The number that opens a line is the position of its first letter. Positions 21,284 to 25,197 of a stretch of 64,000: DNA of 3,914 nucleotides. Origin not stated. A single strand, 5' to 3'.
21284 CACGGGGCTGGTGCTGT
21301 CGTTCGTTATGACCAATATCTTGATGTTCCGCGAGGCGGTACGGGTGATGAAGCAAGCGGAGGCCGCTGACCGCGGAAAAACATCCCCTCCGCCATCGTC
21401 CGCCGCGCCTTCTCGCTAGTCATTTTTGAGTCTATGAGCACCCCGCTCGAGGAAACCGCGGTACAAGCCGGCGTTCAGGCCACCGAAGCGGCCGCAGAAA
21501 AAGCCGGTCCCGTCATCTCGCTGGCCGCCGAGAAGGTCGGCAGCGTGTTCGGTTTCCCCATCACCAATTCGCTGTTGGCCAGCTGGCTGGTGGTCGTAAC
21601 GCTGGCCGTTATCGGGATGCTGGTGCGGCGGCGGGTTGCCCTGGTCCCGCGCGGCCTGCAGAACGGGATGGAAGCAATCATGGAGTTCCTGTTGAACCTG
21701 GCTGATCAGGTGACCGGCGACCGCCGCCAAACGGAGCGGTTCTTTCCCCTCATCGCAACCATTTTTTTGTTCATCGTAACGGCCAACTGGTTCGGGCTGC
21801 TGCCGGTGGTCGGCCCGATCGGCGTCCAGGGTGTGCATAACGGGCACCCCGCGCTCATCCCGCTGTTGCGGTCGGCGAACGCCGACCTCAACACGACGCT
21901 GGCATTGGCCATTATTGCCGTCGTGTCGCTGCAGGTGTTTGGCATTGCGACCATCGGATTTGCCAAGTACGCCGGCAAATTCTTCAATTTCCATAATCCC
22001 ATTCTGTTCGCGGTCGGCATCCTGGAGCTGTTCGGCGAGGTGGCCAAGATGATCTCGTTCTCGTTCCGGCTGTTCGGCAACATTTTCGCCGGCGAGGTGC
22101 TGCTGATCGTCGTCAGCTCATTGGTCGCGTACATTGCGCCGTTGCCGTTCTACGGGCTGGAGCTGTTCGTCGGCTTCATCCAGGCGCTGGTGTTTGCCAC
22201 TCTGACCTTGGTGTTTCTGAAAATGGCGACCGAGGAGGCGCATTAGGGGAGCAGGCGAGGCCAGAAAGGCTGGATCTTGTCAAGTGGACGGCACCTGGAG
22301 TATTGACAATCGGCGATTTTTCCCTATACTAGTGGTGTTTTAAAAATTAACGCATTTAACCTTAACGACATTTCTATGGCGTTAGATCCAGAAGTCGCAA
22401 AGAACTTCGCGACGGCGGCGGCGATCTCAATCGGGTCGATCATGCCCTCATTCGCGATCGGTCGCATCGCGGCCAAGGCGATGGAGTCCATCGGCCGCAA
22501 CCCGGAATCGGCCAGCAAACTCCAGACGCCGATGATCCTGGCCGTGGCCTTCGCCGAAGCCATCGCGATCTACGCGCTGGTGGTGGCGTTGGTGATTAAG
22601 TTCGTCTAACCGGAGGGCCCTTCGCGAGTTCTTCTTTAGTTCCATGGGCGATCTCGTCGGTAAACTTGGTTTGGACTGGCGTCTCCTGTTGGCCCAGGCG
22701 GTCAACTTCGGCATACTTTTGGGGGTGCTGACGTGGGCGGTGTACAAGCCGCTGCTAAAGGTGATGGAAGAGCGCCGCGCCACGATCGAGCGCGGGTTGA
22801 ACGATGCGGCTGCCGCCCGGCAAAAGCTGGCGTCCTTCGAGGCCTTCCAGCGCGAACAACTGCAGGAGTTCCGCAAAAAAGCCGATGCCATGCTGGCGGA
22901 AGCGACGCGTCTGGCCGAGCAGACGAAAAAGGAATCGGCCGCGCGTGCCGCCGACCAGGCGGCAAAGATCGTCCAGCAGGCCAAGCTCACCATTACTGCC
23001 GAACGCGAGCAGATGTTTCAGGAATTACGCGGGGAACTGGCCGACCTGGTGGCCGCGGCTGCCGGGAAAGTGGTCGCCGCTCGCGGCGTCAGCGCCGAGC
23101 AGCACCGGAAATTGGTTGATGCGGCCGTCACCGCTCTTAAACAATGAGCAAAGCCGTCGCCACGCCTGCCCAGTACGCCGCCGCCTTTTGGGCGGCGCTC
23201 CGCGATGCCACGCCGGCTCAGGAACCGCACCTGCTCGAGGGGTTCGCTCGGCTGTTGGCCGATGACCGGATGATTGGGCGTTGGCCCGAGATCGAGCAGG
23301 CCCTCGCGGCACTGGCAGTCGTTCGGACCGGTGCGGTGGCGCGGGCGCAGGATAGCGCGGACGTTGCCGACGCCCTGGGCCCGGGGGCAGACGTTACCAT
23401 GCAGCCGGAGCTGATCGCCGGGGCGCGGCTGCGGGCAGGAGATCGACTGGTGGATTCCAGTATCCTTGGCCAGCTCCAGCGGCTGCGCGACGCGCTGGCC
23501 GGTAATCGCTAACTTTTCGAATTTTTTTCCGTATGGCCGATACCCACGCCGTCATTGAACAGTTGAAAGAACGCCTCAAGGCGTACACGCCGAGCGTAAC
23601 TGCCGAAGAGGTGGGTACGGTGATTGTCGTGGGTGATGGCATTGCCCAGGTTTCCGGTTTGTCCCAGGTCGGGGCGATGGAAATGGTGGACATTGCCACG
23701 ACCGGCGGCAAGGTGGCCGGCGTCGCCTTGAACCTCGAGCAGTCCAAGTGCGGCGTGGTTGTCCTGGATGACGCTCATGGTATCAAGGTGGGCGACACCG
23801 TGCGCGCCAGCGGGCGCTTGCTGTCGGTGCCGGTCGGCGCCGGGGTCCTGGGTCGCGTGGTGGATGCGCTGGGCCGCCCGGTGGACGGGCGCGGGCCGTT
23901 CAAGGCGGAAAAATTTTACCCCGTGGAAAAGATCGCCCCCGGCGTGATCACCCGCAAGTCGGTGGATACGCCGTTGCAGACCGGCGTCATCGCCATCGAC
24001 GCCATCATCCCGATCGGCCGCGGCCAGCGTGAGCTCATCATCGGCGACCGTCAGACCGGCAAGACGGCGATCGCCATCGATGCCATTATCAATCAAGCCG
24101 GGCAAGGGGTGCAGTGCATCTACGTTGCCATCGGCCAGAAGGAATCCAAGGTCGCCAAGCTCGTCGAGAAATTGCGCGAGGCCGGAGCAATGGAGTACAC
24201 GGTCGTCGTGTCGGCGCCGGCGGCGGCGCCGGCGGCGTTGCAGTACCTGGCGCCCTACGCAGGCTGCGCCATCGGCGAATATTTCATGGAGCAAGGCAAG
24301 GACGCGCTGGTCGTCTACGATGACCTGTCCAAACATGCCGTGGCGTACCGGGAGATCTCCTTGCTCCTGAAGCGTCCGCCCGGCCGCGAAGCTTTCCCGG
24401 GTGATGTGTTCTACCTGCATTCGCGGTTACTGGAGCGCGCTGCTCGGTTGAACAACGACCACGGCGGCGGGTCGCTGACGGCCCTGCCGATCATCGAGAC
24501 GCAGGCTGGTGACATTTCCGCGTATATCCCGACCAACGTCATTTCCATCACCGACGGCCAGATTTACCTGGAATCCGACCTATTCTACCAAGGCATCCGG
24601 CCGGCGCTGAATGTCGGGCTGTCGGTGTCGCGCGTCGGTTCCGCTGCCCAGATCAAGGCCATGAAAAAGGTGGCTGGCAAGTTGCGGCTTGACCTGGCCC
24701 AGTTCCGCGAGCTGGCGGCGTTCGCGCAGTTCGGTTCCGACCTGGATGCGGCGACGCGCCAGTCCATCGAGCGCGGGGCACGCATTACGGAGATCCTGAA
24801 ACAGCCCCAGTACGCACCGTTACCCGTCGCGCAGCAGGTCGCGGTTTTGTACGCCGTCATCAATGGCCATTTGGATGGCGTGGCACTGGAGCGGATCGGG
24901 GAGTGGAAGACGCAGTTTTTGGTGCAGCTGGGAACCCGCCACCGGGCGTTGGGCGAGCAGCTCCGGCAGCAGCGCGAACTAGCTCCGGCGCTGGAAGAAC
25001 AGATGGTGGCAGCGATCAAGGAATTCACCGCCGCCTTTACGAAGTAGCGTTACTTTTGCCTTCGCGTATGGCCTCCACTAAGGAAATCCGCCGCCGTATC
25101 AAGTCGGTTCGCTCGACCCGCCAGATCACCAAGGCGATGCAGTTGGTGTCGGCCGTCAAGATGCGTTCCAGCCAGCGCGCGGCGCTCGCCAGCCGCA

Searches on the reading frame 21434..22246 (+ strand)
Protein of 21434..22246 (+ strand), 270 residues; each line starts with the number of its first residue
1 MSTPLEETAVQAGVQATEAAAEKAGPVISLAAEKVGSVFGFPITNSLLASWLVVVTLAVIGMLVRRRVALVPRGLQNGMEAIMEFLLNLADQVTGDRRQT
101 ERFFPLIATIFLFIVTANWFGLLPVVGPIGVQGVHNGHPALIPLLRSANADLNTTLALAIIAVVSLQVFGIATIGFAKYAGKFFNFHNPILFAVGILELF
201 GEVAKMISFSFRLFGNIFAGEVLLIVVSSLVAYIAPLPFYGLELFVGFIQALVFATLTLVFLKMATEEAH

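Call 50: search_protein_families(library=pfam, proteins=[window:21434-22246:+], max_evalue=0.001)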
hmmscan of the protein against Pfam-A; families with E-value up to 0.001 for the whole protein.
window:21434-22246:+ (270 aa): 1 family
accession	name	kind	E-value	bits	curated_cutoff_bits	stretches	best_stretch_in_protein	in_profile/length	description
PF00119.25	ATP-synt_A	-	5.3e-45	154.4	33.9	1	48-263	2-217/217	ATP synthase A chain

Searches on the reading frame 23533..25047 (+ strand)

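Call 50: search_protein_families(library=pfam, proteins=[window:23533-25047:+], max_evalue=0.001)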
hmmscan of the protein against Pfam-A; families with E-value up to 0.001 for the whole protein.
window:23533-25047:+ (504 aa): 4 families
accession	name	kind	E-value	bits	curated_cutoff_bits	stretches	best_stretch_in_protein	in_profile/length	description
PF00006.31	ATP-synt_ab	-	2.6e-83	279.3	29.5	1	151-366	1-213/213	ATP synthase alpha/beta family, nucleotide-binding domain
PF00306.32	ATP-synt_ab_C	-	2.1e-46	157.8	27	1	373-498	1-126/126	ATP synthase alpha/beta chain, C terminal domain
PF02874.29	ATP-synt_ab_N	-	1.2e-11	45.4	20.9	1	25-94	3-69/69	ATP synthase alpha/beta family, beta-barrel domain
PF06745.19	ATPase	-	1.3e-05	25.2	26.6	1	149-213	2-69/231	KaiC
